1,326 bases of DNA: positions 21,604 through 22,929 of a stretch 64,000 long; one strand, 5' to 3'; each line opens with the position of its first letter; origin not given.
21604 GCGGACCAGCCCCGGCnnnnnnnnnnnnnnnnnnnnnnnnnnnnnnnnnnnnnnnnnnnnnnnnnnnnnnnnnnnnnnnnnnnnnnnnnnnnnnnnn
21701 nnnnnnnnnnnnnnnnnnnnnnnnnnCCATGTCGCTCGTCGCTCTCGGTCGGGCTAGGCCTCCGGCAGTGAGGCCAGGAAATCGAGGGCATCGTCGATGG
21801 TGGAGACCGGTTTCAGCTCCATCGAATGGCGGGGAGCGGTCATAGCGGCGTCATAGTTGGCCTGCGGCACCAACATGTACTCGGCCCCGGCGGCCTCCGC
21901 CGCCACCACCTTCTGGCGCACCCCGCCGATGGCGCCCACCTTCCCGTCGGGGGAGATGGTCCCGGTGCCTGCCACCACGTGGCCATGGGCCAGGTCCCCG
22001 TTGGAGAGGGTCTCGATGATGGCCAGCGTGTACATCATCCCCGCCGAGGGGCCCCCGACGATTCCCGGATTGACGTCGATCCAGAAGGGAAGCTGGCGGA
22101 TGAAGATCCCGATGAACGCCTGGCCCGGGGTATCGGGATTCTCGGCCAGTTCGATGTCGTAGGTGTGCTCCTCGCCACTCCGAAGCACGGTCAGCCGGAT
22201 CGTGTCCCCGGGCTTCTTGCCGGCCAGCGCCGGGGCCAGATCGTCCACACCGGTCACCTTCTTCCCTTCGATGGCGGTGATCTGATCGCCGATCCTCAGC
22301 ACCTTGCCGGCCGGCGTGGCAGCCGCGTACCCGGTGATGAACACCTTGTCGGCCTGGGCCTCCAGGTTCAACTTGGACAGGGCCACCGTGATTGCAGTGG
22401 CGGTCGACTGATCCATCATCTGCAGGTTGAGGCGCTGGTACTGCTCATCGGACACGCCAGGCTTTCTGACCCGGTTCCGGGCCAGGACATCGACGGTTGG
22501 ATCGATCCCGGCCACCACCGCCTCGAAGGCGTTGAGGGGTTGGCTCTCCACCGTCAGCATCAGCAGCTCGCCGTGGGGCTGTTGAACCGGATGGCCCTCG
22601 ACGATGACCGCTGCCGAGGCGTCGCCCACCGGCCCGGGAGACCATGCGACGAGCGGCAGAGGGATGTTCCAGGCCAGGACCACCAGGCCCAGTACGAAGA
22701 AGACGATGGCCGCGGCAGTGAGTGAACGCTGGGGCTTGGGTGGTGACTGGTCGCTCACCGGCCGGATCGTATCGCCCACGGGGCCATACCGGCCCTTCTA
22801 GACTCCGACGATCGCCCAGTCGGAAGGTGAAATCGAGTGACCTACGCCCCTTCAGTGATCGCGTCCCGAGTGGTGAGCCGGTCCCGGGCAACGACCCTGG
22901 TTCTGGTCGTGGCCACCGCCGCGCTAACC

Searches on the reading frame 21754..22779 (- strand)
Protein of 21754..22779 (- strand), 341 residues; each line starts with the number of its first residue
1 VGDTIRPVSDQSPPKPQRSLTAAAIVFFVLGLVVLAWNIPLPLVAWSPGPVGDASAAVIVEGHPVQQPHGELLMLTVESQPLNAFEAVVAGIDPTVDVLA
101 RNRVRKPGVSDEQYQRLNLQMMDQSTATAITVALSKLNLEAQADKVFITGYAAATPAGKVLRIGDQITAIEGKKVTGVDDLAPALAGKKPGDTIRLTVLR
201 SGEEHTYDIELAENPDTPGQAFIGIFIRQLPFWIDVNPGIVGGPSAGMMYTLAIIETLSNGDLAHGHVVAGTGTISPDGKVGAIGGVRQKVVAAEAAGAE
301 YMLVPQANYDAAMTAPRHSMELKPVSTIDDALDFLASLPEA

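Call 34: find_homologous_proteins(query=window:21754-22779:-, max_evalue=1e-40)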
Query window:21754-22779:- (341 aa): 1129 proteins with E <= 1e-40 among 8000 candidates; the best 120 are listed.
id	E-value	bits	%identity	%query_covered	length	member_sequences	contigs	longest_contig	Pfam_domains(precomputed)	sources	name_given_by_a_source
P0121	4.1e-215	731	99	100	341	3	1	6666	PF17820.8,PF00595.30,PF13180.13,PF05362.20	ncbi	ncbi:MAG: PDZ domain-containing protein [Acidimicrobiia bacterium]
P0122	1.1e-185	635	87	99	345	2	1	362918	PF17820.8,PF00595.30,PF13180.13,PF05362.20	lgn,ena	-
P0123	1.2e-138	480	69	97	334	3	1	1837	PF17820.8,PF13180.13,PF05362.20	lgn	-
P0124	1.3e-137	477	68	94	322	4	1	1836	PF13180.13,PF05362.20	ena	-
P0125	8.6e-130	451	64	91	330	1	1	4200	PF13180.13,PF05362.20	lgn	-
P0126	1.5e-127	444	64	97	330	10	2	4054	PF17820.8,PF13180.13,PF05362.20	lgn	-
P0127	3.1e-126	439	62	97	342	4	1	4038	PF13180.13,PF05362.20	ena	-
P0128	2.9e-125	436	63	89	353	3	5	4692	PF17820.8,PF13180.13,PF05362.20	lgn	-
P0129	6.8e-125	435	61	96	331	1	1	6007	PF17820.8,PF13180.13,PF05362.20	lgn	-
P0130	1.9e-124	433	63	97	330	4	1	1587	PF17820.8,PF13180.13,PF05362.20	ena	-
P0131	2.9e-124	433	63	94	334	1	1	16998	PF13180.13,PF05362.20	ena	-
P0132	7.6e-124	431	64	94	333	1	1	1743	PF17820.8,PF13180.13,PF05362.20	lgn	-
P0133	8.9e-124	431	60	97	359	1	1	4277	PF13180.13,PF05362.20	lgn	-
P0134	1.9e-122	427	62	94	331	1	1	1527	PF17820.8,PF13180.13,PF05362.20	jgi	-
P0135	6.9e-122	425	61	90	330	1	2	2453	PF17820.8,PF13180.13,PF05362.20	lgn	-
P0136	7.2e-122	425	62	94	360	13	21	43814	PF17820.8,PF13180.13,PF05362.20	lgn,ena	-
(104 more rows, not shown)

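Call 35: find_encoding_contigs(protein=P0122, flank=10000, max_places=2)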
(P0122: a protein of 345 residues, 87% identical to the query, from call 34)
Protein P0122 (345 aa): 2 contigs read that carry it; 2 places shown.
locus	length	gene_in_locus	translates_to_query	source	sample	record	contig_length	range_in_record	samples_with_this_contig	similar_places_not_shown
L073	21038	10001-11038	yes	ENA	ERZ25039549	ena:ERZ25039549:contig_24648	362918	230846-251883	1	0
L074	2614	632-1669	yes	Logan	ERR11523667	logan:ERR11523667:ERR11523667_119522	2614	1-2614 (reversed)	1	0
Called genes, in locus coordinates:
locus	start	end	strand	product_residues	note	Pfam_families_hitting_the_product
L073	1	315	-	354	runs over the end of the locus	PF00089:Trypsin, PF13365:Trypsin_2, PF13180:PDZ_2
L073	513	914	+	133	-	PF02391:MoaE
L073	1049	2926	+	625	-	PF00501:AMP-binding, PF23562:AMP-binding_C_3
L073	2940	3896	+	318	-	PF02653:BPD_transp_2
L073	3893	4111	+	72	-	-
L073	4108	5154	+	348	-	PF02653:BPD_transp_2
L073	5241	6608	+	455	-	PF13458:Peripla_BP_6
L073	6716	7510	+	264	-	PF00005:ABC_tran, PF13304:AAA_21 (weak)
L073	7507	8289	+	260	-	PF13476:AAA_23 (weak), PF00005:ABC_tran, PF12399:BCA_ABC_TP_C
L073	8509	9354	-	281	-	-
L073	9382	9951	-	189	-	PF02632:BioY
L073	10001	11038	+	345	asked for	PF00595:PDZ, PF13180:PDZ_2, PF17820:PDZ_6 (weak), PF05362:Lon_C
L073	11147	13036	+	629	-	PF05103:DivIVA, PF28068:Scy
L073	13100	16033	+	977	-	PF03699:UPF0182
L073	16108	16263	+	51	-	-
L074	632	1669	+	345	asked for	PF00595:PDZ, PF13180:PDZ_2, PF17820:PDZ_6 (weak), PF05362:Lon_C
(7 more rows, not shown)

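Call 36: find_encoding_contigs(protein=P0121, flank=10000, max_places=2)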
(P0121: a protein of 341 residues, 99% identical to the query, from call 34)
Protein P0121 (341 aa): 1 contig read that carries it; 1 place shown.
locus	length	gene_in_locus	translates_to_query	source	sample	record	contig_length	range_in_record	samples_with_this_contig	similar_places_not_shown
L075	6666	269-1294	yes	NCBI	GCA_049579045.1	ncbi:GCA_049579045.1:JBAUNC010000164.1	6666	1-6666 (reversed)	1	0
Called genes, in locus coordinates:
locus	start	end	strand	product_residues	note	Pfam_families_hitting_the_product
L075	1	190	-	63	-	PF02632:BioY (weak)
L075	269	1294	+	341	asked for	PF00595:PDZ (weak), PF13180:PDZ_2, PF17820:PDZ_6 (weak), PF05362:Lon_C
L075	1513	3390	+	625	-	PF05103:DivIVA, PF28068:Scy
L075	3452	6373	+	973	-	-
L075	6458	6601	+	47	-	-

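Call 38: find_encoding_contigs(protein=P0136, flank=4000, max_places=6)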
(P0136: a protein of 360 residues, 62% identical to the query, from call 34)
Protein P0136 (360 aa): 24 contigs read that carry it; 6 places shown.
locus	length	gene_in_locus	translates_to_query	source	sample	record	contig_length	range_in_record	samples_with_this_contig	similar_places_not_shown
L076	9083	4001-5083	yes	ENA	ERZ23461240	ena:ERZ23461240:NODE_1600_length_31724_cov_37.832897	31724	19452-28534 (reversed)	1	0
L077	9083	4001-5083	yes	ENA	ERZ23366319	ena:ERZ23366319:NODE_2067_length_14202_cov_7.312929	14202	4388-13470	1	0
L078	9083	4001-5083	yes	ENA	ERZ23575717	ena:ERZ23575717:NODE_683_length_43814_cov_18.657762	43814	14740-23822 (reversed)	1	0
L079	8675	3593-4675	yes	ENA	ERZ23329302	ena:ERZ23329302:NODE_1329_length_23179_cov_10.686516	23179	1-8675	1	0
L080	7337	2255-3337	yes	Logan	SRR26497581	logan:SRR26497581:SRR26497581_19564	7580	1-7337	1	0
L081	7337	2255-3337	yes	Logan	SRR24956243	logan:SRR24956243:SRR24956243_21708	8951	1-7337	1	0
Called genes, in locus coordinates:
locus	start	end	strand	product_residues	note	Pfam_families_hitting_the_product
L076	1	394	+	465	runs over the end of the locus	PF13458:Peripla_BP_6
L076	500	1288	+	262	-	PF00005:ABC_tran, PF13304:AAA_21 (faint)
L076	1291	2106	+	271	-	PF13476:AAA_23 (weak), PF00005:ABC_tran, PF13304:AAA_21 (faint), PF12399:BCA_ABC_TP_C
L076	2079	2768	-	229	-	PF00561:Abhydrolase_1, PF12146:Hydrolase_4, PF12697:Abhydrolase_6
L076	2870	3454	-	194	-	PF01073:3Beta_HSD (weak), PF01370:Epimerase, PF02719:Polysacc_synt_2 (weak), PF05368:NmrA (weak), PF13460:NAD_binding_10, PF16363:GDP_Man_Dehyd (weak)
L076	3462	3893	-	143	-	PF02632:BioY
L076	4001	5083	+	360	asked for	PF13180:PDZ_2, PF17820:PDZ_6 (weak), PF05362:Lon_C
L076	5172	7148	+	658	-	-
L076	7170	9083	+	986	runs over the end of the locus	PF03699:UPF0182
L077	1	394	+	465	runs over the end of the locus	PF13458:Peripla_BP_6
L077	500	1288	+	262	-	PF00005:ABC_tran, PF13304:AAA_21 (faint)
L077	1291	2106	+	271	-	PF13476:AAA_23 (weak), PF00005:ABC_tran, PF13304:AAA_21 (faint), PF12399:BCA_ABC_TP_C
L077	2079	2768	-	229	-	PF00561:Abhydrolase_1, PF12146:Hydrolase_4, PF12697:Abhydrolase_6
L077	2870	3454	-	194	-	PF01073:3Beta_HSD (weak), PF01370:Epimerase, PF02719:Polysacc_synt_2 (weak), PF05368:NmrA (weak), PF13460:NAD_binding_10, PF16363:GDP_Man_Dehyd (weak)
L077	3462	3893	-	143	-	PF02632:BioY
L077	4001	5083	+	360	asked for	PF13180:PDZ_2, PF17820:PDZ_6 (weak), PF05362:Lon_C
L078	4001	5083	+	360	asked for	PF13180:PDZ_2, PF17820:PDZ_6 (weak), PF05362:Lon_C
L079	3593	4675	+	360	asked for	PF13180:PDZ_2, PF17820:PDZ_6 (weak), PF05362:Lon_C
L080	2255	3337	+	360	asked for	PF13180:PDZ_2, PF17820:PDZ_6 (weak), PF05362:Lon_C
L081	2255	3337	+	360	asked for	PF13180:PDZ_2, PF17820:PDZ_6 (weak), PF05362:Lon_C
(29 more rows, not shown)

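Call 39: find_encoding_contigs(protein=P0131, flank=4000, max_places=3)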
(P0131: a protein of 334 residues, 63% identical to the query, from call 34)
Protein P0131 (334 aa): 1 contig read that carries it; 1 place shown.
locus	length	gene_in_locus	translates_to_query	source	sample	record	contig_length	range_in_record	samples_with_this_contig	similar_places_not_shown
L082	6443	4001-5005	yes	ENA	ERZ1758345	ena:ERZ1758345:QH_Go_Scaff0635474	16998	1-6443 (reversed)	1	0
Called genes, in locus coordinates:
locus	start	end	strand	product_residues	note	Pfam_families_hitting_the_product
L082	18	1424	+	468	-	PF13458:Peripla_BP_6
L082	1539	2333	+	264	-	PF00005:ABC_tran, PF13304:AAA_21 (faint)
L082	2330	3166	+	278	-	PF13476:AAA_23 (weak), PF00005:ABC_tran, PF12399:BCA_ABC_TP_C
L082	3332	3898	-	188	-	PF02632:BioY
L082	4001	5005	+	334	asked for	PF13180:PDZ_2, PF05362:Lon_C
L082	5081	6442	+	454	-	?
